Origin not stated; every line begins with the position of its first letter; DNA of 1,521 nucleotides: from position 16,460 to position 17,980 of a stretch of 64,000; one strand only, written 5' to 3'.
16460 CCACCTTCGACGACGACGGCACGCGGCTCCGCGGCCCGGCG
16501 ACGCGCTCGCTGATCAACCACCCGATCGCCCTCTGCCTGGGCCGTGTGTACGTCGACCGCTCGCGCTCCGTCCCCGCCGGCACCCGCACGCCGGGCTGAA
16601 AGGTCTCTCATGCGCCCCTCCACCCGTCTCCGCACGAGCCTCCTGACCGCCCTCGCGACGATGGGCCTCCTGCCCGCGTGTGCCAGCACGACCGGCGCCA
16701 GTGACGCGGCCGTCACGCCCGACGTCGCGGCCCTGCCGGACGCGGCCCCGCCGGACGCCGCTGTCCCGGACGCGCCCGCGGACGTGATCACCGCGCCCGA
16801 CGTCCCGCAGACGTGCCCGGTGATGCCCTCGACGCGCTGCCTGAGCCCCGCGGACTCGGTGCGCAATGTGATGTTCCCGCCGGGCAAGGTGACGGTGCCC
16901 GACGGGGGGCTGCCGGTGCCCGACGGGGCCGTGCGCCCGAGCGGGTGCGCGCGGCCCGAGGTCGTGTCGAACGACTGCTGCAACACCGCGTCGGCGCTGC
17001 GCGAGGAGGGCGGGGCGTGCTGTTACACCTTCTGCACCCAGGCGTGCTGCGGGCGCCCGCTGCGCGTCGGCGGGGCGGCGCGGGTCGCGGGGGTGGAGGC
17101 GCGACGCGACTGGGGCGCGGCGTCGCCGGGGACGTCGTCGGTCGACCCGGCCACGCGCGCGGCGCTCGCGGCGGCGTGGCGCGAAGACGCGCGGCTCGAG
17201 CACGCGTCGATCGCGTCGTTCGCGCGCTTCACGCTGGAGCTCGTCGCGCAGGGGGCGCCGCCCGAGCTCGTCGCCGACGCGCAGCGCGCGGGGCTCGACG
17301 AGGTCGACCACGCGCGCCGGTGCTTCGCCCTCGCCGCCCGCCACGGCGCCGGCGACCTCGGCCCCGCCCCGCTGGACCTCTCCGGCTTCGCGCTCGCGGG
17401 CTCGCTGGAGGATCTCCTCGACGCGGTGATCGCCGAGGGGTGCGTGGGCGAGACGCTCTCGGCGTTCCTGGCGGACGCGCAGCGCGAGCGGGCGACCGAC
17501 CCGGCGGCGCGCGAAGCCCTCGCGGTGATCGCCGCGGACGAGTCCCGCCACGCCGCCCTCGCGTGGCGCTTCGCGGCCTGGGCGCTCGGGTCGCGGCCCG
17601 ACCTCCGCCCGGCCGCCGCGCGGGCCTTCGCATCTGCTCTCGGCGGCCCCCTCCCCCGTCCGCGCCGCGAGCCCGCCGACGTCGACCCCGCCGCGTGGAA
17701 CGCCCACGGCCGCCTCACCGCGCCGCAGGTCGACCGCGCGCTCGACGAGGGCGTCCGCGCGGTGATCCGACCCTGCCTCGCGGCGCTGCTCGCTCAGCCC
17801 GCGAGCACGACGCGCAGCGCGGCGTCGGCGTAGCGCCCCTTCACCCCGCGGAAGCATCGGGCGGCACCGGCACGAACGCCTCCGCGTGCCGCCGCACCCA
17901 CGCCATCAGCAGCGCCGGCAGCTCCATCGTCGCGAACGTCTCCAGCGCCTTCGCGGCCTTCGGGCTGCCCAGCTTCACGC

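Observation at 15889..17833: Exported redox pair: Tat-signal Rieske [2Fe-2S] protein followed 10 nt later by a lipoprotein with vicinal-Cys cluster and a diiron (ferritin-like) domain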

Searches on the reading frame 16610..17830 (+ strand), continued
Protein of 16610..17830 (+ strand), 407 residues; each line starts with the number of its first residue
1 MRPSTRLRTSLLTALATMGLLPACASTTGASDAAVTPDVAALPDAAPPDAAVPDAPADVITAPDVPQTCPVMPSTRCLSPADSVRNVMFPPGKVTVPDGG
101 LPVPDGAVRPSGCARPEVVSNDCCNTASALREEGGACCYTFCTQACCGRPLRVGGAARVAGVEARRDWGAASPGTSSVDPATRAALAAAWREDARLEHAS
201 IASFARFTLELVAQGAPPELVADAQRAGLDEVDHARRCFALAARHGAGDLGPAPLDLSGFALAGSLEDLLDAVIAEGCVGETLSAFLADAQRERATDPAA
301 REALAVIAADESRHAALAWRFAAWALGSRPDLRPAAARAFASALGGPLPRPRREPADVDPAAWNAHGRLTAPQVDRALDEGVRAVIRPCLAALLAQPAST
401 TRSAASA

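Call 72: search_protein_representatives(alignment_id=A2)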
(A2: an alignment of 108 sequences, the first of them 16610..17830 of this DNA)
Query: 108 sequences, 422 profile positions. Proteins with E-value up to 0.001 (for the whole library): 11943; up to 1e-10: 10013; up to 1e-30: 4256. The best 150 are listed.
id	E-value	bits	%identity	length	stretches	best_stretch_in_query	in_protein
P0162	5.9e-155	533.3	-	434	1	2-414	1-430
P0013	2.4e-148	511.6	-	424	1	6-410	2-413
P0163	2.8e-139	481.7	-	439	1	2-412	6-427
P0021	7.6e-138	477.0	-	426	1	2-415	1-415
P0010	1.5e-137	476.0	-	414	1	16-414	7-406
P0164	1.1e-136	473.1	-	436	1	2-406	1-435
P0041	2.7e-136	471.8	-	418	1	4-404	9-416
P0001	9.0e-136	470.1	-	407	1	2-417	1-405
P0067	4.3e-135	467.9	-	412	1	7-413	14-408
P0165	8.5e-135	466.9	-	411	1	15-410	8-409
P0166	2.9e-134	465.2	-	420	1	2-414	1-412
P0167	1.0e-133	463.3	-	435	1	6-409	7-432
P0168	1.7e-132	459.3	-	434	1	2-415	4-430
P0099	3.5e-132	458.3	-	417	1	2-419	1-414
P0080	9.3e-132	456.9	-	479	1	2-412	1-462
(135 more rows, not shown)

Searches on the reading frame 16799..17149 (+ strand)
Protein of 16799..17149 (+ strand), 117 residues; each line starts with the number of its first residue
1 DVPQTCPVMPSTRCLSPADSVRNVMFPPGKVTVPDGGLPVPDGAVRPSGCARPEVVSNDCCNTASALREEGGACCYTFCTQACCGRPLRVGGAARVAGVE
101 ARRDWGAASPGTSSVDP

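Call 51: predict_structure(alignment_id=A4)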
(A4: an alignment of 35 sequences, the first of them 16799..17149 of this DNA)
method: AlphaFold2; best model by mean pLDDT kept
length: 117 residues; sequences in the alignment: 35
mean_pLDDT: 83.2   pTM: 0.66
mean pLDDT of the five models: 83.2, 82.7, 82.0, 82.0, 79.3
residues with pLDDT >= 90: 59; 70-90: 30; 50-70: 25; < 50: 3
segments of 3 or more residues with pLDDT < 50: 1-3
pLDDT, mean of each block of 10 residues (from residue 1): 60 97 90 90 96 94 94 94 72 75 65 63
secondary structure, 60 per line:
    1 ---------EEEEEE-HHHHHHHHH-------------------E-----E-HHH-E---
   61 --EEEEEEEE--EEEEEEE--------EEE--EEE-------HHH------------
elements in order: E10-15 H17-25 E63-70 E73-79 E88-90 E93-95
